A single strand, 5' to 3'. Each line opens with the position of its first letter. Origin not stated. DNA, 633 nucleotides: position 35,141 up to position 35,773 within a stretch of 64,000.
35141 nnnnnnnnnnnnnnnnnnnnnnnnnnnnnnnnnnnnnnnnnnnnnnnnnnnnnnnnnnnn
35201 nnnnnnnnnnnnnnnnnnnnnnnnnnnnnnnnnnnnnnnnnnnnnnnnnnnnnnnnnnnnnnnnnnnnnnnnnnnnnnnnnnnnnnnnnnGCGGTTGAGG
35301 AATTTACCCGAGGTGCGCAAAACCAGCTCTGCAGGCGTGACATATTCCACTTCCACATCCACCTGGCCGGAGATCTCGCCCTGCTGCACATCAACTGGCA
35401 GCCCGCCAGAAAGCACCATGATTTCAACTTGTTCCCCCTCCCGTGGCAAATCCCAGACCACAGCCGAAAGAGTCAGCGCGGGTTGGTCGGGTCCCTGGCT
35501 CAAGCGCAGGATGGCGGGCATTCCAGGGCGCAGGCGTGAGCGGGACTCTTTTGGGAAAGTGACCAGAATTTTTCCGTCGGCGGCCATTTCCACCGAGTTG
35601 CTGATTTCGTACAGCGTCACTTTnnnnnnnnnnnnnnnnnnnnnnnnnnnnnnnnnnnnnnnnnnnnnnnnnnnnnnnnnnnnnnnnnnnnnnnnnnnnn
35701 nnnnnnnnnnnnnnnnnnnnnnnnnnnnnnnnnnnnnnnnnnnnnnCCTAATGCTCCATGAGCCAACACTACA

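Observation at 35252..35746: Minimal HlyD-like adaptor lacking the alpha-helical hairpin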

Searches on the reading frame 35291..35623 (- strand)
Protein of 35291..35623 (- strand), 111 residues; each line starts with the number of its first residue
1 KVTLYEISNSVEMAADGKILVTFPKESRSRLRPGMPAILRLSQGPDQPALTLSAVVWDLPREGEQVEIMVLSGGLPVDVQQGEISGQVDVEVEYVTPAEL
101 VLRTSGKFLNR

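Call 42: predict_structure(alignment_id=A3)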
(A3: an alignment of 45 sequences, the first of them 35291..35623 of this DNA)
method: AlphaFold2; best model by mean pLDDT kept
length: 111 residues; sequences in the alignment: 45
mean_pLDDT: 82.9   pTM: 0.73
mean pLDDT of the five models: 82.9, 82.7, 81.4, 77.5, 77.1
residues with pLDDT >= 90: 47; 70-90: 46; 50-70: 16; < 50: 2
segments of 3 or more residues with pLDDT < 50: none
pLDDT, mean of each block of 10 residues (from residue 1): 88 84 92 94 84 92 90 64 82 80 65 40
secondary structure, 60 per line:
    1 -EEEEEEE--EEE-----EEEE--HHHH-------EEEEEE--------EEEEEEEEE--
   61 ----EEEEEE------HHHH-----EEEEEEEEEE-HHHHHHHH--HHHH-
elements in order: E2-8 E11-13 E19-22 H25-28 E36-41 E50-58 E65-70 H77-80 E86-95 H97-104 H107-110

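Call 44: fold_search(model_id=the predicted structure, library=pdb)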
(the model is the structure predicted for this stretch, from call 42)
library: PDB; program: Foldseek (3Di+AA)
matches with E <= 10: 1163; with E <= 0.001: 1
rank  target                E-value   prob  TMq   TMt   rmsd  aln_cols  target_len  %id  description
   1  2xzo_A                9.3e-04  1.00  0.52  0.12   4.1        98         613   21  Upf1 helicase - RNA complex (released 2011-03-30)
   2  9qdq_A                1.0e-03  1.00  0.50  0.09   4.9        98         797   17  Cryo-EM structure of Upf1-Nmd4-Ebs1 in complex with RNA (released 2025-10-22)
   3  9qwn_A                2.6e-03  1.00  0.50  0.09   4.7        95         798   24  Human UPF1 in complex with the histone stem loop RNA (released 2025-12-03)
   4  2xzl_A                2.9e-03  1.00  0.44  0.09   5.0        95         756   18  Upf1-RNA complex (released 2011-03-30)
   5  4tko                  6.4e-03  1.00  0.53  0.20   3.9        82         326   18  Structure of the periplasmic adaptor protein EmrA (released 2014-07-09)
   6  8rd3_A                6.4e-03  1.00  0.49  0.11   4.3        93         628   18  Crystal structure of Saccharomyces cerevisiae Nmd4 protein bound to Upf1 helicase domain (released 2024-08-14)
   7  5b0o_D                6.7e-03  1.00  0.45  0.13   4.5        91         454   18  Structure of the FliH-FliI complex (released 2016-03-23)
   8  6ej5                  7.5e-03  1.00  0.52  0.12   4.3        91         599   20  A conserved structural element in the RNA helicase UPF1 regulates its catalytic activity in an isoform-specific manner (released 2018-01-24)
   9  2xzp                  7.5e-03  1.00  0.49  0.12   4.9        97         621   21  Upf1 helicase (released 2011-03-30)
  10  8ftm_B                8.3e-03  1.00  0.44  0.09   6.5        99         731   19  Setx-ssRNA-ADP-SO4 complex (released 2023-10-25)
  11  8ftm_A                8.8e-03  1.00  0.48  0.10   5.7       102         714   20  Setx-ssRNA-ADP-SO4 complex (released 2023-10-25)
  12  5b0o_B                1.1e-02  1.00  0.47  0.14   3.6        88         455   16  Structure of the FliH-FliI complex (released 2016-03-23)
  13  9q9z                  2.1e-02  1.00  0.51  0.10   5.2       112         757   16  Cryo-EM structure of the helicase core of ZNFX1 (released 2025-09-03)
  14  7lrn_B                2.1e-02  0.98  0.43  0.23   6.9       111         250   14  Structure of the Siderophore Interacting Protein from Acinetbacter baumannii (released 2021-07-21)
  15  2wjy                  2.3e-02  1.00  0.49  0.09   4.7        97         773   24  Crystal structure of the complex between human nonsense mediated decay factors UPF1 and UPF2 Orthorhombic form (released 2009-07-07)
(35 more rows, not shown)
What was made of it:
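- Closest known: EmrA. Same: It is the best adaptor match in Foldseek (TMq 0.53, rmsd 3.9 A over 82 columns, call 44).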
